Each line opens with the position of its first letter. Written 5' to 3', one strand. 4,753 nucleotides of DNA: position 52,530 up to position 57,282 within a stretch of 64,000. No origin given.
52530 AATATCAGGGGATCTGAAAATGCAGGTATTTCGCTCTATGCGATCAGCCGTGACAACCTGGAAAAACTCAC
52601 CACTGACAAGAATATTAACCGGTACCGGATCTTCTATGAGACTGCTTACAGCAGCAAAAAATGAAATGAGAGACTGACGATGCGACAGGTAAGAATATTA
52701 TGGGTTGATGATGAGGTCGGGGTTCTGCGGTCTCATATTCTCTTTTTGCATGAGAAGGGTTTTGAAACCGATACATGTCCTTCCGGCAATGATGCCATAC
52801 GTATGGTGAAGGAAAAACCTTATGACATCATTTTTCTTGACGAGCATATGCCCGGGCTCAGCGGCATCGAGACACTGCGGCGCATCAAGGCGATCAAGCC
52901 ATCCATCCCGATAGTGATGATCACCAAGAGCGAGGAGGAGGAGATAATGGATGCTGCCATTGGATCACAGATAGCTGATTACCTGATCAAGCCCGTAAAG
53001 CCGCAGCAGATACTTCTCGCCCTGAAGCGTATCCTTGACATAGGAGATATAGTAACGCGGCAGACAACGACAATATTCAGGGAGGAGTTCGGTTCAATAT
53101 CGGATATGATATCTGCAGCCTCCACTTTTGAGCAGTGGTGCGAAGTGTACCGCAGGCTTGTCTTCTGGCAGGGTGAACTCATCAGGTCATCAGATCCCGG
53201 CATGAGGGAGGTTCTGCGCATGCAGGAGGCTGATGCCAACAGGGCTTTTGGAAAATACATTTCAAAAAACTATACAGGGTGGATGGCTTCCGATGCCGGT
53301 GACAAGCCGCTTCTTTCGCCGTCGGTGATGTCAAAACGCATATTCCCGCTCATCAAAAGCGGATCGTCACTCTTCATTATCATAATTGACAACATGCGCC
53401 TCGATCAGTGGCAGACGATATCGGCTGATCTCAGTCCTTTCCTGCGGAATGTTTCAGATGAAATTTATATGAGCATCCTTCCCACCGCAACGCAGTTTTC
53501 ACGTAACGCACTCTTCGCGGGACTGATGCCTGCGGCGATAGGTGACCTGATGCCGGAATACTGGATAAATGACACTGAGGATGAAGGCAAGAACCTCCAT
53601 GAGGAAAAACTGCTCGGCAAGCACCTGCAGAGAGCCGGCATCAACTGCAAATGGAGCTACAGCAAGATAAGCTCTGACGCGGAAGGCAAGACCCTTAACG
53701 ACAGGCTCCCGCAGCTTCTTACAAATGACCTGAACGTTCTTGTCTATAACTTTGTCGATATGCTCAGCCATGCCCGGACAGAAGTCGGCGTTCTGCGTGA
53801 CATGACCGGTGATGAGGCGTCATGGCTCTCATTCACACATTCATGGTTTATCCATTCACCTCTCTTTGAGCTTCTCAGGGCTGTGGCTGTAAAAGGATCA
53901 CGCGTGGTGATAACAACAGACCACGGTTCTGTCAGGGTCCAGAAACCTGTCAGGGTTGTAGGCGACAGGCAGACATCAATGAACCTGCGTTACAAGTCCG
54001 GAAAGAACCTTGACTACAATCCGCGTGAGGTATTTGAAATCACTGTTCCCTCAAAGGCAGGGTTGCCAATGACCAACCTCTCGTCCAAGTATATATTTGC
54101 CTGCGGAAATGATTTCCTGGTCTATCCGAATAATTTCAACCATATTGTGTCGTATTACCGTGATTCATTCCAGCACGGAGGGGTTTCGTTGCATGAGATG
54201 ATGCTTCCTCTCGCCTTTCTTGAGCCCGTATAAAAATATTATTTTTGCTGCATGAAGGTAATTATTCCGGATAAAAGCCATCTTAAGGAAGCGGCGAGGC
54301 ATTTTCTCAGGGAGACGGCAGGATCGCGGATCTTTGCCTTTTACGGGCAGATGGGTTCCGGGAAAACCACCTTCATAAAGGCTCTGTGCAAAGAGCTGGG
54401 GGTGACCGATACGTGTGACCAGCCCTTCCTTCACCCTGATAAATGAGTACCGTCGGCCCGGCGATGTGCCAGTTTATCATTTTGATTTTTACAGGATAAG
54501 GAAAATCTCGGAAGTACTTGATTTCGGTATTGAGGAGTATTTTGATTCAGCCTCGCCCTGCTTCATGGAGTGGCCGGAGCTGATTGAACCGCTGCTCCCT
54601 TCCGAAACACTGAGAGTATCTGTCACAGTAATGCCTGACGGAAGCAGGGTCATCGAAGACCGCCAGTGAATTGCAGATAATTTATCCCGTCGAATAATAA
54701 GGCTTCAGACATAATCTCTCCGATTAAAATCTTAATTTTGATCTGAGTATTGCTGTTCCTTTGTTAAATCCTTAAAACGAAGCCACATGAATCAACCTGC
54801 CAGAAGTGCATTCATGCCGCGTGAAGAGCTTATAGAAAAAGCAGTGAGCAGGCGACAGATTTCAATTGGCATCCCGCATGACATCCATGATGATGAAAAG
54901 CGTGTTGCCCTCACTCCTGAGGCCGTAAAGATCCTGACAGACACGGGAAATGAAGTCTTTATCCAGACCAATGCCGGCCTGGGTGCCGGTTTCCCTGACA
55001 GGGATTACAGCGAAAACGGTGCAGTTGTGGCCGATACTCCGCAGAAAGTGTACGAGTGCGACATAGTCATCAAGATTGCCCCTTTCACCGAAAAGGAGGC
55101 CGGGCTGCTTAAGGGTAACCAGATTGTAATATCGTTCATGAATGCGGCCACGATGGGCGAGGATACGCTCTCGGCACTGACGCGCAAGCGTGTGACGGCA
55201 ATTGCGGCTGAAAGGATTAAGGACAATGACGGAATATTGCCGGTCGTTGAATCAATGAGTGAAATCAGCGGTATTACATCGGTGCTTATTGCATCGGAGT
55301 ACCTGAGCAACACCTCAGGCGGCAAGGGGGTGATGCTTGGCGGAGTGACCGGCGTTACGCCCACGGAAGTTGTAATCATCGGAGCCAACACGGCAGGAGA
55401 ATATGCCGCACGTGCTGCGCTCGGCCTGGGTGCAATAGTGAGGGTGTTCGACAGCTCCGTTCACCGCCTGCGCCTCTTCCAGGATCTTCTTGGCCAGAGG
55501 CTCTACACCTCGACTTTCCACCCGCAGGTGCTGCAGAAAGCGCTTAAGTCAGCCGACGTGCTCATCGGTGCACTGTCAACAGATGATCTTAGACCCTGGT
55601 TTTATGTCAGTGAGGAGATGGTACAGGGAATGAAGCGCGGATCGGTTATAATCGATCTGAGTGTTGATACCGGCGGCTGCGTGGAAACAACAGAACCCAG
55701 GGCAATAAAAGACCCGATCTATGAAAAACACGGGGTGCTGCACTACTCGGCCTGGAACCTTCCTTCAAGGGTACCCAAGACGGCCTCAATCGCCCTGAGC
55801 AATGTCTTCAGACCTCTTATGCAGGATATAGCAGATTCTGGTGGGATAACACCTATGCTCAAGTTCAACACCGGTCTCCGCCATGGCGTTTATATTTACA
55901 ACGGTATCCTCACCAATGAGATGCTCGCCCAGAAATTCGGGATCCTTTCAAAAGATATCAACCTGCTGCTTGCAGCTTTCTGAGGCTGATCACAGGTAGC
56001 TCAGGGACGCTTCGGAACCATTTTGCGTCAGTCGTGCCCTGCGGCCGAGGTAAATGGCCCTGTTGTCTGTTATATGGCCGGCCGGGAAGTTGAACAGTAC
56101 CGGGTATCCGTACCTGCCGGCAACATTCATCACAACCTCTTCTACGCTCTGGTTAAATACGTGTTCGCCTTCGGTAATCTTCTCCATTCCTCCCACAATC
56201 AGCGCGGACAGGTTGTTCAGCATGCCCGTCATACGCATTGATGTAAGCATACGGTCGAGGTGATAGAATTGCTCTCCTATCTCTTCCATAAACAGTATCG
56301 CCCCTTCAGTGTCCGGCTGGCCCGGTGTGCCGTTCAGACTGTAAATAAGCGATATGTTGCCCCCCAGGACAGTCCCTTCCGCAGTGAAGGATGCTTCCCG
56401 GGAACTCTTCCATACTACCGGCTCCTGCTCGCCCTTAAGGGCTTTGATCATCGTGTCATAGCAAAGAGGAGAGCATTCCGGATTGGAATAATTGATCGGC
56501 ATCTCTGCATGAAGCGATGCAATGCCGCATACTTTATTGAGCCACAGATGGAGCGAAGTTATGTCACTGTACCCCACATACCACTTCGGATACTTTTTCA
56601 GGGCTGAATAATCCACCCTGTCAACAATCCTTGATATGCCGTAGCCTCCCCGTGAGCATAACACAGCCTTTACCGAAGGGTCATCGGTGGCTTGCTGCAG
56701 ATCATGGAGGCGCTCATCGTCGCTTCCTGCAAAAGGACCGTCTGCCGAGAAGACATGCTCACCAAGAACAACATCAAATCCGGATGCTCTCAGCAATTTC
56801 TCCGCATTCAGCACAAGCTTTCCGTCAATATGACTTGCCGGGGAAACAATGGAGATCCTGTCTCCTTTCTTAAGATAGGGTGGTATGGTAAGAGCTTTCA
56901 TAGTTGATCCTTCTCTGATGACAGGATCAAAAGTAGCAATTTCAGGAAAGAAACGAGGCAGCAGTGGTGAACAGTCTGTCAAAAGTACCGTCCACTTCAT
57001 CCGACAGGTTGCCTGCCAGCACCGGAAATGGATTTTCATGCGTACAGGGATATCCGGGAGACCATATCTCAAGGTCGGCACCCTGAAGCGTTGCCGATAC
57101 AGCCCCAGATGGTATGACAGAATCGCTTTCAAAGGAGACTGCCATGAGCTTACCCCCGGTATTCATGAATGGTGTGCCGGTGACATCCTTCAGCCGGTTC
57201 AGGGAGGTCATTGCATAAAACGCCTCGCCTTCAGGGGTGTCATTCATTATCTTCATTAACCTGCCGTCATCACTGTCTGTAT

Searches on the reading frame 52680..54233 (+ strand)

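Call 10: search_protein_families(library=ncbifam, proteins=[window:52680-54233:+], max_evalue=1e-8)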
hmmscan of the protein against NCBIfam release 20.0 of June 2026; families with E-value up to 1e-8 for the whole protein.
window:52680-54233:+ (517 aa): 47 families (the best 25 are shown)
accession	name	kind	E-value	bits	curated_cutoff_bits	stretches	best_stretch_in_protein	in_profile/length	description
NF052313.1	T9SS_RR_PorX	equivalog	1.7e-216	719.9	300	1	5-516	2-512/513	T9SS response regulator signal transducer PorX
NF033449.0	BREX_PglZ_3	exception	1.1e-19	70.3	250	1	94-511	243-638/642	BREX-3 system phosphatase PglZ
NF053512.1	nitric_RR_NosR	exception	1.6e-16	60.3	400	1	6-120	1-116/422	response regulator c-di-GMP phosphodiesterase, NosR family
NF007689.0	PRK10365.1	equivalog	3.9e-16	58.9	760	1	3-142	5-144/441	sigma-54-dependent response regulator transcription factor ZraR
NF008296.0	PRK11083.1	equivalog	1.1e-15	57.7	273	1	1-122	1-121/228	two-component system response regulator CreB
NF040689.1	MtrAB_MtrA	equivalog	1.1e-15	57.6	300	1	6-116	1-110/219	MtrAB system response regulator MtrA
NF000402.1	vanR-B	exception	1.5e-15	57.2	480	1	4-118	3-116/219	vancomycin resistance response regulator transcription factor VanR-B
NF047793.1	ResRegPgtA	equivalog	2e-15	56.5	650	1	3-120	5-122/414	two-component system response regulator PgtA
NF008469.0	PRK11361.1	equivalog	2.6e-15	56.1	714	1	4-123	5-124/461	acetoacetate metabolism transcriptional regulator AtoC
TIGR02154.1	PhoB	equivalog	3e-15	56.1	296.2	1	4-118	3-119/226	phosphate regulon transcriptional regulator PhoB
NF051870.1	NAssimRespRegNtrX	equivalog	1.2e-14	54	600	1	5-197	3-197/452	nitrogen assimilation response regulator NtrX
NF051850.1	RespRegRprY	equivalog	1.7e-14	53.8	370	1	3-119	4-120/234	response regulator transcription factor RprY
NF007982.1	PRK10710.1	equivalog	2e-14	53.7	380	1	3-120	7-123/235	envelope stress response regulator BaeR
NF045991.1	RespRegCtrARhodob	equivalog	2.5e-14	53.6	350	1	4-118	1-115/224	response regulator transcription factor CtrA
NF007005.1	PRK09468.1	equivalog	5.3e-14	52.2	331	1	3-119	3-119/237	osmolarity response regulator transcription factor OmpR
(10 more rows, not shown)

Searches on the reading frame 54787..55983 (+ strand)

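Call 10: search_protein_families(library=ncbifam, proteins=[window:54787-55983:+], max_evalue=1e-8)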
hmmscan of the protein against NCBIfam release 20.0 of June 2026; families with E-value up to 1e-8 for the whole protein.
window:54787-55983:+ (398 aa): 3 families
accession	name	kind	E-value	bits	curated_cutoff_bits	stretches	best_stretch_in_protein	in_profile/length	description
TIGR00518.1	alaDH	equivalog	7.6e-92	308.1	391.85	1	26-387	2-361/370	alanine dehydrogenase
NF006942.0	PRK09424.1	equivalog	1.2e-44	152.9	383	2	26-223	2-196/510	Re/Si-specific NAD(P)(+) transhydrogenase subunit alpha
TIGR00561.1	pntA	equivalog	5.7e-38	130.8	444.4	1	27-224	2-196/511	Re/Si-specific NAD(P)(+) transhydrogenase subunit alpha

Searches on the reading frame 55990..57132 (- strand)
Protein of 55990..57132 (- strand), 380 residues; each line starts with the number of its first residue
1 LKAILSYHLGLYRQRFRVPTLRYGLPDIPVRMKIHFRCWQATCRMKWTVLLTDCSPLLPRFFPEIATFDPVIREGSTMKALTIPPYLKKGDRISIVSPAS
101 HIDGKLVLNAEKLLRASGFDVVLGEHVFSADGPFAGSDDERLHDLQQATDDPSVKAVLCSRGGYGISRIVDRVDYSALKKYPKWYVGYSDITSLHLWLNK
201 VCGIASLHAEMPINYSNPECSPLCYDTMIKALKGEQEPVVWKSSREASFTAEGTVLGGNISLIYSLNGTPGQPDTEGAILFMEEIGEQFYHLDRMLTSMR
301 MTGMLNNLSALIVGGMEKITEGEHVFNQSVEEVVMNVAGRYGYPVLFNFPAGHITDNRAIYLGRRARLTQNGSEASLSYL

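Call 10: search_protein_families(library=ncbifam, proteins=[window:55990-57132:-], max_evalue=1e-8)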
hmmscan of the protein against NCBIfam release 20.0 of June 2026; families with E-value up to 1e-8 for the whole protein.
window:55990-57132:- (380 aa): 1 family
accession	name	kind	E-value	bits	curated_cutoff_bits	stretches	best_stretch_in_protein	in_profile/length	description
NF008424.0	PRK11253.1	equivalog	7.1e-41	140.2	378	1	92-377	6-298/308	muramoyltetrapeptide carboxypeptidase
